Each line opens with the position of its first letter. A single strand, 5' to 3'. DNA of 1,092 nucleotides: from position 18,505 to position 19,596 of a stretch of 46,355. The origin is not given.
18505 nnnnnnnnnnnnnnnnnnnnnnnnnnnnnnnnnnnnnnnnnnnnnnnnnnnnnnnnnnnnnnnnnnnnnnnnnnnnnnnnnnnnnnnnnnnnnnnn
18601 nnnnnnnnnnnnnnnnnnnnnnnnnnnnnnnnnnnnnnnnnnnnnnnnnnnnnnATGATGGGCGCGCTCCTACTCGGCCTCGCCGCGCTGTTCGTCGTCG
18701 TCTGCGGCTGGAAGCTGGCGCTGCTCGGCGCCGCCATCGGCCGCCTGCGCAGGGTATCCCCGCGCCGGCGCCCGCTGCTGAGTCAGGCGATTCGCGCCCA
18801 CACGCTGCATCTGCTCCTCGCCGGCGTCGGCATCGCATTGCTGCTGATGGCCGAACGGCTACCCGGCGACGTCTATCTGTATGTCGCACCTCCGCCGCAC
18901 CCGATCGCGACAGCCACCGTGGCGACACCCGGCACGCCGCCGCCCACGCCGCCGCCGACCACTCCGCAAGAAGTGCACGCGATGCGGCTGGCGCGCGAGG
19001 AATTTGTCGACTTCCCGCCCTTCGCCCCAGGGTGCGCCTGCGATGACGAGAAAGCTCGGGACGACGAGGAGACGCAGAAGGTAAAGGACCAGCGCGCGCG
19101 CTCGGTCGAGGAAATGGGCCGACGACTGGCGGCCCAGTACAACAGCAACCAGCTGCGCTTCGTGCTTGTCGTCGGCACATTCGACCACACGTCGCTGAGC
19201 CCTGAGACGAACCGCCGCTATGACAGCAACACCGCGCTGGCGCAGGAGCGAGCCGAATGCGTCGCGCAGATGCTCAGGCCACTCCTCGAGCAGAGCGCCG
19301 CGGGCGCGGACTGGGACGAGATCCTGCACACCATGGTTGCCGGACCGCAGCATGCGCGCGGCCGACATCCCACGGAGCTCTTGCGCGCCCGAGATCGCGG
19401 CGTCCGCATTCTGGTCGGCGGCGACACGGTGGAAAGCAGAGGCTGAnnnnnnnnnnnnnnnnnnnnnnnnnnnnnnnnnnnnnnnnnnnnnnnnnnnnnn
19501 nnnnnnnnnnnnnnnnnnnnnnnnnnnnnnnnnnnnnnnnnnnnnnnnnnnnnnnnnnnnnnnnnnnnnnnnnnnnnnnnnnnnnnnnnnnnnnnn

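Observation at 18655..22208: Translationally coupled OmpA-like membrane protein and soluble KAP-NTPase-TIR fusion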

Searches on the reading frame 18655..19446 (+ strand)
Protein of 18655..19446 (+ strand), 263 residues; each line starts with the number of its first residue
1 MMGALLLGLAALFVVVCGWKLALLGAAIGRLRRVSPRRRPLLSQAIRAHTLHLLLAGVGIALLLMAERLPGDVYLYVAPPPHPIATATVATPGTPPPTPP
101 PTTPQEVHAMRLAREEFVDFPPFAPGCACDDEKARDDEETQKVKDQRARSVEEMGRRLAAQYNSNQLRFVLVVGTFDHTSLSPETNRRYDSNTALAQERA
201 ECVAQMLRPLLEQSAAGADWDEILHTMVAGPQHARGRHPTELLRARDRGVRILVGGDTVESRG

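Call 3: search_protein_families(library=pfam, proteins=[window:18655-19446:+], max_evalue=0.01)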
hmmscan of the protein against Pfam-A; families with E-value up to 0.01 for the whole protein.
window:18655-19446:+ (263 aa): 1 family
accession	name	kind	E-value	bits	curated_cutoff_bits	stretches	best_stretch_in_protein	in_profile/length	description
PF14883.12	GHL13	-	0.0013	18.3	27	1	134-232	182-280/324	Hypothetical glycosyl hydrolase family 13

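Call 5: search_protein_families(library=pfam, proteins=[window:18655-19446:+], max_evalue=10)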
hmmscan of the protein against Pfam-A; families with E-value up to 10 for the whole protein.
window:18655-19446:+ (263 aa): 3 families
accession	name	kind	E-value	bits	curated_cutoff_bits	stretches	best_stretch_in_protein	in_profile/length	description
PF14883.12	GHL13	-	0.0013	18.3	27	1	134-232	182-280/324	Hypothetical glycosyl hydrolase family 13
PF00691.25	OmpA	-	0.12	13.1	27.2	1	148-207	14-64/98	OmpA family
PF19356.4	DUF5933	-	0.12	13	27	1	52-76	115-139/140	Domain of unknown function (DUF5933)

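Call 6: search_protein_families(library=padloc, proteins=[window:18655-19446:+], max_evalue=0.01)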
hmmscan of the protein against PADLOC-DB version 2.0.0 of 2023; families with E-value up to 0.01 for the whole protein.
window:18655-19446:+ (263 aa): 0 families

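Call 7: search_protein_families(library=ncbifam, proteins=[window:18655-19446:+], max_evalue=0.01)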
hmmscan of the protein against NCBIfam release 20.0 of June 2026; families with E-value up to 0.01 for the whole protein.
window:18655-19446:+ (263 aa): 2 families
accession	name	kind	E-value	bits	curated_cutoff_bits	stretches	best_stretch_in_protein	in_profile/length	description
TIGR03350.1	type_VI_ompA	equivalog_domain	0.00032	20.6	139.8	1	152-213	46-103/137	type VI secretion system protein TssL, long form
NF005444.0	PRK07033.1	equivalog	0.0074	15.3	520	0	157-213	335-387/438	DotU family type VI secretion system protein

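Call 9: find_homologous_proteins(query=window:18655-19446:+, max_evalue=0.001)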
Query window:18655-19446:+ (263 aa): 2 proteins with E <= 0.001 among 8000 candidates.
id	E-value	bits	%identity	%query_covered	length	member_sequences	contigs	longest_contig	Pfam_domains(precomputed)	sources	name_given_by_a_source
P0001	5.5e-171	585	100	100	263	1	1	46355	-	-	-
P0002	2.7e-75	271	53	99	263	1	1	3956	-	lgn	-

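Call 10: find_encoding_contigs(protein=P0002, flank=10000)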
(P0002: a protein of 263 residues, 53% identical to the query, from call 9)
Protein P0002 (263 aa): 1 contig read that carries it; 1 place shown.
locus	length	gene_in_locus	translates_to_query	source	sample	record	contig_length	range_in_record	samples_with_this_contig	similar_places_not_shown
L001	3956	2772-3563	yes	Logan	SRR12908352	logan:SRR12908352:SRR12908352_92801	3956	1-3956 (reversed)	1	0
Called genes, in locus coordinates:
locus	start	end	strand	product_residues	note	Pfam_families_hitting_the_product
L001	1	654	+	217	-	?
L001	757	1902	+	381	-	PF20706:GT4-conflict (faint), PF13439:Glyco_transf_4, PF13579:Glyco_trans_4_4, PF00534:Glycos_transf_1, PF13692:Glyco_trans_1_4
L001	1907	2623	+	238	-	PF13489:Methyltransf_23, PF07021:MetW (weak), PF13847:Methyltransf_31 (weak), PF08241:Methyltransf_11, PF08242:Methyltransf_12, PF13649:Methyltransf_25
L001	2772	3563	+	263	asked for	-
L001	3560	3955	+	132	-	?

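Call 17: find_related_loci(query=A1, collection=genome_contigs, flank=10000)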
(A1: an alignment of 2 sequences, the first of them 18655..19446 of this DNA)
Query A1 (263 aa) in genome_contigs; peptide patterns used: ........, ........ (x = any residue, [..] = any of these).
77 stretches matched a pattern, but none encodes a relative of the query by tblastn (E <= 1e-3).

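Call 18: find_related_loci(query=A1, collection=metagenome_contigs, flank=10000)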
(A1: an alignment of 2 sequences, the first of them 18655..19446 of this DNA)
Query A1 (263 aa) in metagenome_contigs; peptide patterns used: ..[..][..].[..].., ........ (x = any residue, [..] = any of these).
162 stretches matched a pattern, but none encodes a relative of the query by tblastn (E <= 1e-3).

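Call 25: predict_structure(alignment_id=A1)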
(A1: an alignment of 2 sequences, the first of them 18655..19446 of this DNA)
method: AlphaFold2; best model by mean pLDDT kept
length: 263 residues; sequences in the alignment: 2
mean_pLDDT: 59.8   pTM: 0.47
mean pLDDT of the five models: 59.8, 56.0, 55.4, 55.1, 55.0
residues with pLDDT >= 90: 0; 70-90: 88; 50-70: 96; < 50: 79
segments of 3 or more residues with pLDDT < 50: 67-90, 98-119, 123-127, 130-134, 180-184, 233-238, 258-263
pLDDT, mean of each block of 10 residues (from residue 1): 61 76 71 60 67 69 50 35 39 50 36 41 48 53 67 78 74 67 50 72 82 81 75 47 56 57 31
secondary structure, 60 per line:
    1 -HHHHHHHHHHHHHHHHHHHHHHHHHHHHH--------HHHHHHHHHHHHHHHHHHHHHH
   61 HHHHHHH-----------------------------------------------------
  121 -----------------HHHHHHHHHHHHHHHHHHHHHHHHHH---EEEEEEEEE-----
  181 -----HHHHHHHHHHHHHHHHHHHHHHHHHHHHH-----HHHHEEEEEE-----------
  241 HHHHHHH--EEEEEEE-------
elements in order: H2-30 H39-67 H138-163 E167-175 H186-214 H220-223 E224-229 H241-247 E250-256

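Call 27: search_solved_structures(query=A1, max_evalue=10, show_alignments=3)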
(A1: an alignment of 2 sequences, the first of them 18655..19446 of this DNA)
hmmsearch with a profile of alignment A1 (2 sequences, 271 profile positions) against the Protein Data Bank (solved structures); distinct sequences matched with E-value up to 10: 4.
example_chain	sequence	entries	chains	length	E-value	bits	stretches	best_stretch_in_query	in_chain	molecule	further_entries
6z3u_A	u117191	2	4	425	0.011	18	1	24-104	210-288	CYCLIN domain-containing protein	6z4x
6aeo_A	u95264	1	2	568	0.37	13.1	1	184-260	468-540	Maltose/maltodextrin-binding periplasmic protein,TssL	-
8z3o_R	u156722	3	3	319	1.1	11.5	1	24-76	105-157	Ovarian cancer G-protein coupled receptor 1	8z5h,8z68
9bhm_R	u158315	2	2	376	1.4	11.1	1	24-76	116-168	Ovarian cancer G-protein coupled receptor 1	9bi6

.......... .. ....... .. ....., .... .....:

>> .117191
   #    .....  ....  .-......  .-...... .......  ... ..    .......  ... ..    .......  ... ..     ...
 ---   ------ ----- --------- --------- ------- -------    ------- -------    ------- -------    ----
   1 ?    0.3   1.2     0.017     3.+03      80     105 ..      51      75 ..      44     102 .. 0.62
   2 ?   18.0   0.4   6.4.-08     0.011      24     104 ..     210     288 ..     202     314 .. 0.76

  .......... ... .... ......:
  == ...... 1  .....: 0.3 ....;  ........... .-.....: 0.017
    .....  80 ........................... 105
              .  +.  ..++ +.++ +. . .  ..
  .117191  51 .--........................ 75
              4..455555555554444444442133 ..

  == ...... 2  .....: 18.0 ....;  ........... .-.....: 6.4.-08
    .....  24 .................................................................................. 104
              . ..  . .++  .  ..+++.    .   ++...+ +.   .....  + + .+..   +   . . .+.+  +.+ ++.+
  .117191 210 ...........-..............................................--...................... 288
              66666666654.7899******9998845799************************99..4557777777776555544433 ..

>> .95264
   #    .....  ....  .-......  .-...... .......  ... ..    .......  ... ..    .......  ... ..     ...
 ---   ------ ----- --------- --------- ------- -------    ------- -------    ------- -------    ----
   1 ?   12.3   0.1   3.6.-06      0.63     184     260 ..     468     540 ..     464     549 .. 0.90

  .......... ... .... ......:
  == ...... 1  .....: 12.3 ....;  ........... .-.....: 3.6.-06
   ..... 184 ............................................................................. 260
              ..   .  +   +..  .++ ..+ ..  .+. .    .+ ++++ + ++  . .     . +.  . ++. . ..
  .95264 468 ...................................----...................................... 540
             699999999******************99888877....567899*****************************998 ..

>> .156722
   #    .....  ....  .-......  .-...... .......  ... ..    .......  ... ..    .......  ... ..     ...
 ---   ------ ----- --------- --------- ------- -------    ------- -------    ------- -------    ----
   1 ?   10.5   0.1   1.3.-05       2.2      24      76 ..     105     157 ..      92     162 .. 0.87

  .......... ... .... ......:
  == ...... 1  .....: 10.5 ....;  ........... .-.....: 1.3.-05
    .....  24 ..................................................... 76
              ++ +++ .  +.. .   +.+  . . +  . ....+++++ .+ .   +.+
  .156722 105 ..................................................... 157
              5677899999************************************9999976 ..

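Call 28: fold_search(model_id=the predicted structure, library=pdb)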
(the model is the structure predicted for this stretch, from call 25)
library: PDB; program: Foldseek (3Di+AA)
matches with E <= 10: 353; with E <= 0.001: 40
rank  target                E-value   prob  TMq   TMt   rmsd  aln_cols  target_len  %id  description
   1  6aeo_B                3.3e-06  1.00  0.34  0.18  21.0       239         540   22  TssL periplasmic domain (released 2019-06-12)
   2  6aeo_A                4.8e-06  1.00  0.30  0.17  19.7       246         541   19  TssL periplasmic domain (released 2019-06-12)
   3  6jfw_A                3.3e-05  1.00  0.30  0.52   3.5       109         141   24  Crystal structure of PA0833 periplasmic domain from Pseudomonas aeruginosa reveals an unexpected enlarged peptidoglyca (released 2019-03-20)
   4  6ikj_A                4.3e-05  1.00  0.32  0.55   6.0       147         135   16  Crystal structure of YfiB(F48S) (released 2019-03-13)
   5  4zhv_A                5.2e-05  1.00  0.32  0.54   6.5       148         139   16  Crystal structure of a bacterial signalling protein (released 2016-04-27)
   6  3s06_B                1.0e-04  1.00  0.30  0.50   4.2       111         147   18  The crystal structure of the periplasmic domain of Helicobacter pylori MotB (residues 97-256, P3121). (released 2012-03-14)
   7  6iki_B                1.2e-04  1.00  0.31  0.54   5.8       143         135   19  Crystal structure of YfiB(W55L) (released 2019-03-13)
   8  6ikj_B                1.5e-04  1.00  0.29  0.50   6.5       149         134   17  Crystal structure of YfiB(F48S) (released 2019-03-13)
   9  3s0h_D                1.6e-04  1.00  0.29  0.45   4.6       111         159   20  The crystal structure of the periplasmic domain of Helicobacter pylori MotB (residues 90-256). (released 2012-03-14)
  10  4b62                  1.7e-04  1.00  0.29  0.48   5.6       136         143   25  The structure of the cell wall anchor of the T6SS from Pseudomonas aeruginosa (released 2013-10-02)
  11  5u1h_C                1.9e-04  1.00  0.31  0.60   5.6       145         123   16  Crystal structure of the C-terminal peptidoglycan binding domain of OprF (PA1777) from Pseudomonas aeruginosa (released 2017-01-11)
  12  3s0h_C                2.0e-04  1.00  0.30  0.44   4.4       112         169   21  The crystal structure of the periplasmic domain of Helicobacter pylori MotB (residues 90-256). (released 2012-03-14)
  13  3s02_A                2.0e-04  1.00  0.29  0.48   4.7       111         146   20  The crystal structure of the periplasmic domain of Helicobacter pylori MotB (residues 103-256) (released 2012-03-14)
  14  3s0h_A                2.3e-04  1.00  0.29  0.45   4.3       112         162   21  The crystal structure of the periplasmic domain of Helicobacter pylori MotB (residues 90-256). (released 2012-03-14)
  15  3s06_A                2.3e-04  1.00  0.29  0.44   4.9       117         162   20  The crystal structure of the periplasmic domain of Helicobacter pylori MotB (residues 97-256, P3121). (released 2012-03-14)
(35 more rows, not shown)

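Call 29: search_protein_representatives(alignment_id=A1)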
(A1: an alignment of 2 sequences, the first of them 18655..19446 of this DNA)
Query: 2 sequences, 271 profile positions. Proteins with E-value up to 0.001 (for the whole library): 28; up to 1e-10: 3; up to 1e-30: 1. The best 28 are listed.
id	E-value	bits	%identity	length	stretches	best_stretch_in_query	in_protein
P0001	2.1e-157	538.6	-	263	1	1-271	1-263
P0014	7.9e-22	94.0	-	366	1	116-261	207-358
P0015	2.2e-15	72.9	-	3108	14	175-238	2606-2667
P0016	5.1e-08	48.7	-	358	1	164-260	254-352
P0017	1.5e-07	47.2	-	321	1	174-263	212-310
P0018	2.2e-07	46.6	-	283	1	154-268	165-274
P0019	4.4e-07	45.7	-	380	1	153-259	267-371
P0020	7.6e-07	44.9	-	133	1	171-267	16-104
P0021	5.7e-06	42.0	-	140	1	148-259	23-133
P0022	1.1e-05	41.0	-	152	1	127-259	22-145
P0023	3.6e-05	39.4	-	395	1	95-258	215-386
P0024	5.9e-05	38.7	-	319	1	170-257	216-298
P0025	6.1e-05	38.6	-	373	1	158-263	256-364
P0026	9.4e-05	38.0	-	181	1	119-261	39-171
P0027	1.4e-04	37.5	-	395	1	50-262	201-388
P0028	1.4e-04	37.4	-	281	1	158-241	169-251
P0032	2.3e-04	36.7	-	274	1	171-257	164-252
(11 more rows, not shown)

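Call 31: search_protein_families(library=pfam, alignment_id=A2, max_evalue=0.01)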
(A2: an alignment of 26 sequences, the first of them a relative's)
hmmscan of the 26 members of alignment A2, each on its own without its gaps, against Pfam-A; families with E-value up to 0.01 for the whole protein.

A. member 1, P0014 (366 aa): 0 families

B. families by the number of members that match (of 26 scanned): 3 families
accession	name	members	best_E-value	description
PF00691.25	OmpA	9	6.1e-06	OmpA family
PF24838.2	8xMP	1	6e-07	Octameric membrane protein family (8xMP)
PF11026.13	DUF2721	1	0.0041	Protein of unknown function (DUF2721)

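Call 33: find_encoding_contigs(protein=P0014, flank=8000, max_places=4)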
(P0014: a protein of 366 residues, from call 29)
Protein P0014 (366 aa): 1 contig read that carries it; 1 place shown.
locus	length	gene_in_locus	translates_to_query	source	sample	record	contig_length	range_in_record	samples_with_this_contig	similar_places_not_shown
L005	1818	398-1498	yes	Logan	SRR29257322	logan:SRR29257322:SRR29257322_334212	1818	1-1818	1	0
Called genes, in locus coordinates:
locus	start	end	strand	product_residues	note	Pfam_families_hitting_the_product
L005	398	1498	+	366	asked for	-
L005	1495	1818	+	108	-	?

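Call 35: find_encoding_contigs(protein=P0016, flank=8000, max_places=3)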
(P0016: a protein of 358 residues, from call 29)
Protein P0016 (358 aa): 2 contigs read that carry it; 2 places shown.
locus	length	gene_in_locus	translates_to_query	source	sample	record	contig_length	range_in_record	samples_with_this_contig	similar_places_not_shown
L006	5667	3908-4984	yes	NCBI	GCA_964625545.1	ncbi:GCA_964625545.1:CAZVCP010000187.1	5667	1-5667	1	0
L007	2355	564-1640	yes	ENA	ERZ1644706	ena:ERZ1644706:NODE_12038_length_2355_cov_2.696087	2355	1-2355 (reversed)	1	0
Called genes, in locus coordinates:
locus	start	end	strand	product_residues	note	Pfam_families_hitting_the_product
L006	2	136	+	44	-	?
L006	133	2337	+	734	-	PF00862:GT-B_Sucrose_synth, PF13439:Glyco_transf_4, PF13579:Glyco_trans_4_4 (weak), PF20706:GT4-conflict (weak), PF00534:Glycos_transf_1, PF13692:Glyco_trans_1_4, PF05116:S6PP, PF08282:Hydrolase_3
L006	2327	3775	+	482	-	PF00128:Alpha-amylase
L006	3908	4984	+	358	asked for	-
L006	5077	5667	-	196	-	?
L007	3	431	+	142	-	?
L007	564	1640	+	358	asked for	-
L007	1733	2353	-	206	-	?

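Call 36: find_encoding_contigs(protein=P0017, flank=8000, max_places=3)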
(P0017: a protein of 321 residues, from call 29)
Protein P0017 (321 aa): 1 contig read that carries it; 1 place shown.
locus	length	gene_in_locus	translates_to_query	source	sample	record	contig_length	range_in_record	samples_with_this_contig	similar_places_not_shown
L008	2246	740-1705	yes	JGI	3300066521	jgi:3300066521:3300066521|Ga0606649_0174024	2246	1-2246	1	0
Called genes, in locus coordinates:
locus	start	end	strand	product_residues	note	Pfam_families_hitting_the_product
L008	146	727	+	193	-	PF19631:Trypco2 (weak)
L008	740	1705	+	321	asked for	-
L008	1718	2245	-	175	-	?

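Call 46: find_encoding_contigs(protein=P0018, flank=8000, max_places=3)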
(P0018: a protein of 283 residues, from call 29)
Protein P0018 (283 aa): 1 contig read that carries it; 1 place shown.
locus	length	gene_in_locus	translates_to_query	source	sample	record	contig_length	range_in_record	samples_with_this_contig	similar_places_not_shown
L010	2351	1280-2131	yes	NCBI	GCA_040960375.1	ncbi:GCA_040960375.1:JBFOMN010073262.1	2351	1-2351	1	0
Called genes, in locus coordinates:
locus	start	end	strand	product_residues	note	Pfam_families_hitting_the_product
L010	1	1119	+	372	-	?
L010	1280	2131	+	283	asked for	-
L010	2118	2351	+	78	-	?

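Call 47: find_encoding_contigs(protein=P0024, flank=8000, max_places=3)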
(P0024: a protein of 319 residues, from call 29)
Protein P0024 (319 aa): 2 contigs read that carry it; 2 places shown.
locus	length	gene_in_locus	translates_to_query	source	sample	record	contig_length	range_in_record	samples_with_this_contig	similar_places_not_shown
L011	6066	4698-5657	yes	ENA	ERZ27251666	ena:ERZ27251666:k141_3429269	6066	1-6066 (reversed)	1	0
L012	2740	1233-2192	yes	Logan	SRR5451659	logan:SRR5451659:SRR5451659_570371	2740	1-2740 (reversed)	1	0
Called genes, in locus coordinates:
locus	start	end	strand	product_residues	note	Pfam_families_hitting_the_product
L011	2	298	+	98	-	?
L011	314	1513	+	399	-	PF06181:Urate_ox_N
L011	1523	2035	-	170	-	PF04115:Ureidogly_lyase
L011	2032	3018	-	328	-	PF03561:Allantoicase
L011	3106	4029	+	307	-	PF01522:Polysacc_deac_1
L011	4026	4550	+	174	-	PF09349:OHCU_decarbox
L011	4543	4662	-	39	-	PF25535:DUF7919 (weak)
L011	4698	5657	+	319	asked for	-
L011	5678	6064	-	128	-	?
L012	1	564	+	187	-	?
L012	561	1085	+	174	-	PF09349:OHCU_decarbox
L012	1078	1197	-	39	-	PF25535:DUF7919 (weak)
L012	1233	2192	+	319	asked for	-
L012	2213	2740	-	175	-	?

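Call 48: find_encoding_contigs(protein=P0032, flank=8000, max_places=3)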
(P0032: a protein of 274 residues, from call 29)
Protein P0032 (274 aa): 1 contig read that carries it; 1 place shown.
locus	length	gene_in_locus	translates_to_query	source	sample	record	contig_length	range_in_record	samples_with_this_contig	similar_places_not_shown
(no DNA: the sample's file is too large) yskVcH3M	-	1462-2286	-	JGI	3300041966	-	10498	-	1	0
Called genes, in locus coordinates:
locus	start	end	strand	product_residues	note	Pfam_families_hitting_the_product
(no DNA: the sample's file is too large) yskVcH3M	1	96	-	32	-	?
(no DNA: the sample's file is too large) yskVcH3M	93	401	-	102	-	PF00106:adh_short, PF13561:adh_short_C2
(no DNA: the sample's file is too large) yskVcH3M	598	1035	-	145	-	-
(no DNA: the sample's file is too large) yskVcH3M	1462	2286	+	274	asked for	-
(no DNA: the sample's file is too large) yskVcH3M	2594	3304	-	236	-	PF13302:Acetyltransf_3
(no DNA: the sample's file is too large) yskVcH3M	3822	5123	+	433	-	-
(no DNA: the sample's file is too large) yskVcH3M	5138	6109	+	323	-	PF00561:Abhydrolase_1, PF12146:Hydrolase_4, PF12697:Abhydrolase_6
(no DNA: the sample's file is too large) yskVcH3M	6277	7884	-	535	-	PF00496:SBP_bac_5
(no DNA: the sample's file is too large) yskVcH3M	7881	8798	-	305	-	PF05721:PhyH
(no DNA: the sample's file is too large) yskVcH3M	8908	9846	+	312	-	-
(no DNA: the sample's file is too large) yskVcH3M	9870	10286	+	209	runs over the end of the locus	?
